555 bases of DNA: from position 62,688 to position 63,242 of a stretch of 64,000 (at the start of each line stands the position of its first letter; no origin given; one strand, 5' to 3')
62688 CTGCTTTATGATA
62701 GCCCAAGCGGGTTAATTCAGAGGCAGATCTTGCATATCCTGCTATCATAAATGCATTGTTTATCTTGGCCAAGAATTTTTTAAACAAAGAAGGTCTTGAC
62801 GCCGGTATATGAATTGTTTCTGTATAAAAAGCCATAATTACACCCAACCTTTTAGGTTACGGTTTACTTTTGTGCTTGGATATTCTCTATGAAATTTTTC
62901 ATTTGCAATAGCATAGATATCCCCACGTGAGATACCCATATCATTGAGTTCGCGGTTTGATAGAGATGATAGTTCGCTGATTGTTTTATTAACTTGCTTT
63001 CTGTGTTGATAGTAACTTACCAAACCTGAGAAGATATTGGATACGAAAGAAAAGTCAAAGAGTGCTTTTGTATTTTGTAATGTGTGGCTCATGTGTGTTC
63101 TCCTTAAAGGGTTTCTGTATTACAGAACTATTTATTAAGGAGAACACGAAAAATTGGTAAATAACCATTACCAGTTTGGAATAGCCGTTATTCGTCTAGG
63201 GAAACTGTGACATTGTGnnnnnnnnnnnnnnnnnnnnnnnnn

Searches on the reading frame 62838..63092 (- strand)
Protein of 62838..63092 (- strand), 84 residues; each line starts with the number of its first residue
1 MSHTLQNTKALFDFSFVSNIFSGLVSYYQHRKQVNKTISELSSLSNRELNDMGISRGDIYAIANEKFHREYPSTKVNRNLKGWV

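Call 9: search_protein_families(library=pfam, proteins=[window:62838-63092:-], max_evalue=0.01)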
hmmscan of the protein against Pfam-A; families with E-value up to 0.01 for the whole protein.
window:62838-63092:- (84 aa): 1 family
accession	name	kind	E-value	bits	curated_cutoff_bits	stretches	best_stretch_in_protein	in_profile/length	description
PF06568.16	DUF1127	-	4.9e-10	39.4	23.3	1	27-60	7-37/37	Domain of unknown function (DUF1127)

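Call 10: search_protein_families(library=phrogs, proteins=[window:62838-63092:-], max_evalue=0.001)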
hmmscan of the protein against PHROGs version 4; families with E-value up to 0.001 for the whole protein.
window:62838-63092:- (84 aa): 1 family
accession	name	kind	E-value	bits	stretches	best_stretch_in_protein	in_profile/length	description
phrog_26566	-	unknown function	1.9e-09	38.3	1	32-65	13-46/52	-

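Call 22: find_related_loci(query=window:62838-63092:-, collection=viral_contigs, flank=1500)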
Query window:62838-63092:- (84 aa) in viral_contigs; peptide patterns used: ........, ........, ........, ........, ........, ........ (x = any residue, [..] = any of these).
38 stretches matched a pattern; 15 encode a relative of the query (tblastn E <= 1e-3); 15 distinct loci.
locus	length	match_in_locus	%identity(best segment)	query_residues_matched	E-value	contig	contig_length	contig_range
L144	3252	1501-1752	44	1-84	1e-19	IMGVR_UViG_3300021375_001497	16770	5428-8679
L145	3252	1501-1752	45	1-84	1e-19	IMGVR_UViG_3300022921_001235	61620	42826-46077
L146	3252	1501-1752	45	1-84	1e-19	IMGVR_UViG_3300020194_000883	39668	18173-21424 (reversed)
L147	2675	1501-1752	44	1-84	1e-19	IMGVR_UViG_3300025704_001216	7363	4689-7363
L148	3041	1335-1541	53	10-84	2e-19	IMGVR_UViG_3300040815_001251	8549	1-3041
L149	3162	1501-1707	53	10-84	2e-19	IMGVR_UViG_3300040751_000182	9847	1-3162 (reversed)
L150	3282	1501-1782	40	1-83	5e-19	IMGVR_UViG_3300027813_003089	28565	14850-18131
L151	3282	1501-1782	40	1-83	5e-19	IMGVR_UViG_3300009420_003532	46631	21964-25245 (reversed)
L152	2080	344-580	50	5-84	7e-18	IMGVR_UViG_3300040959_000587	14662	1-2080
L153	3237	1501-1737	50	5-84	7e-18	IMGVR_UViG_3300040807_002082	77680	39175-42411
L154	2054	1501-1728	41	4-84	6e-16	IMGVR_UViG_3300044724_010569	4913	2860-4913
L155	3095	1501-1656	56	31-84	1e-15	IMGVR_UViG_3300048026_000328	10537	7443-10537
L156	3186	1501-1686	48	21-84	4e-14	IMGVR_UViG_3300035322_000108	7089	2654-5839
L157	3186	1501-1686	48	21-84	3e-13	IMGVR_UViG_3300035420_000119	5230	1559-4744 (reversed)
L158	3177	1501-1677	38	17-84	9e-12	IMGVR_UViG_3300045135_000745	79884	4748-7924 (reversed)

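Call 61: search_protein_families(library=ncbifam, proteins=[window:62838-63092:-], max_evalue=0.001)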
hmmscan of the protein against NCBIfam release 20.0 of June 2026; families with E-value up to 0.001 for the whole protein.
window:62838-63092:- (84 aa): 0 families
